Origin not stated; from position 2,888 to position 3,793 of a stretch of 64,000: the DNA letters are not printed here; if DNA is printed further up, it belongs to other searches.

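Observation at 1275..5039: Three-gene nurA / stand-alone HAS-barrel / herA operon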

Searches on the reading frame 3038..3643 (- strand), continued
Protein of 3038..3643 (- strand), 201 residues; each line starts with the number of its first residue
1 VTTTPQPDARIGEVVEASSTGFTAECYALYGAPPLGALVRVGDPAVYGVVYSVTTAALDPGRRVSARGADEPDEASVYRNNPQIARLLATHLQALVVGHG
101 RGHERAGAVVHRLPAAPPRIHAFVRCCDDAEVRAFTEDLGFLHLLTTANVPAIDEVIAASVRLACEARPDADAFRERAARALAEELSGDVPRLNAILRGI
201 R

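Call 49: list_cluster_members(proteins=[window:3038-3643:-, window:1275-3041:-, window:3762-5039:-])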
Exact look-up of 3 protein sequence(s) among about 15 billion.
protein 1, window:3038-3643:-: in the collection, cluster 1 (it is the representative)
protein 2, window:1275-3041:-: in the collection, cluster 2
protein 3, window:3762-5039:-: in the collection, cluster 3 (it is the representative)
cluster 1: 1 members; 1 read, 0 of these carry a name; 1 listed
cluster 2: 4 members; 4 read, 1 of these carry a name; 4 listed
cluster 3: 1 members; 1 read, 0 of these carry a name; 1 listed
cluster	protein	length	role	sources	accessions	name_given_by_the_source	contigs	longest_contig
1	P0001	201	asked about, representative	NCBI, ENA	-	-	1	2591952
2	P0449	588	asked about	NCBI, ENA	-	-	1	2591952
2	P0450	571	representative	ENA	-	-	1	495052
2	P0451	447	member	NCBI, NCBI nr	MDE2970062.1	MAG: ATP-binding protein, partial [Chloroflexota bacterium] | ATP-binding protein [Chloroflexota bacterium]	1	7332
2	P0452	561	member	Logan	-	-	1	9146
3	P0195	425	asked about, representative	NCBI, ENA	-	-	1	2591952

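Call 54: search_protein_families(library=pfam, proteins=[P0085, P0099, P0106, P0113, P0120, P0096, P0082, P0060, P0448, P0414], max_evalue=1)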
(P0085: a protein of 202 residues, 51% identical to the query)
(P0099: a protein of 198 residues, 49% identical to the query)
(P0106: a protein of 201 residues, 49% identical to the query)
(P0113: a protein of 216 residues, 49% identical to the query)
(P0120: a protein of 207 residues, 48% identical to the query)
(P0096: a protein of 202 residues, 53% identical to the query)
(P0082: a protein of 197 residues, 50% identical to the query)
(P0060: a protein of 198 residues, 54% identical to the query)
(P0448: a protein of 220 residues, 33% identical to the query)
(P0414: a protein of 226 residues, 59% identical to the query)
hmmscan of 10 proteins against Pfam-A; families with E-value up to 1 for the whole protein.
P0085 (202 aa): 1 family
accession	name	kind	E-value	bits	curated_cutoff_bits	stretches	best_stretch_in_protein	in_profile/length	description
PF09378.16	HAS-barrel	-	8.6e-06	26.2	25.2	1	13-105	1-89/90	HAS barrel domain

P0099 (198 aa): 1 family
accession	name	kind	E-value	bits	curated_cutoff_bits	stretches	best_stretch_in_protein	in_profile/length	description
PF09378.16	HAS-barrel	-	0.11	13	25.2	1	9-77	1-68/90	HAS barrel domain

P0106 (201 aa): 2 families
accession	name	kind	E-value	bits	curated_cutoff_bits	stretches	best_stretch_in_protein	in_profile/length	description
PF17463.7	GP79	-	0.031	14.7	25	1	124-135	23-34/51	Gene product 79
PF09378.16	HAS-barrel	-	0.14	12.7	25.2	1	14-70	2-58/90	HAS barrel domain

P0113 (216 aa): 1 family
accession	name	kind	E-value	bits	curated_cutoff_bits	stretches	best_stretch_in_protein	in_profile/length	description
PF00561.26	Abhydrolase_1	-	0.03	14.4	25.8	1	109-178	70-135/245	alpha/beta hydrolase fold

P0120 (207 aa): 0 families

P0096 (202 aa): 0 families

P0082 (197 aa): 2 families
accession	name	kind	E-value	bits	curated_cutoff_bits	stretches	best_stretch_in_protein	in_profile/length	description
PF09378.16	HAS-barrel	-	0.00079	19.9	25.2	1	8-79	1-71/90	HAS barrel domain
PF09280.16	XPC-binding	-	0.062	13.4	26.4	0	76-92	31-47/57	XPC-binding domain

P0060 (198 aa): 2 families
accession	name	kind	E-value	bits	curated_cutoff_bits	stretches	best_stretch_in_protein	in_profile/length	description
PF09378.16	HAS-barrel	-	0.018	15.6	25.2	1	11-78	2-69/90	HAS barrel domain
PF22739.2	NA-iREase3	-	0.094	13.8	27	1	146-188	55-101/118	NACHT-associated inactive Restriction Endonuclease 2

P0448 (220 aa): 0 families

P0414 (226 aa): 0 families
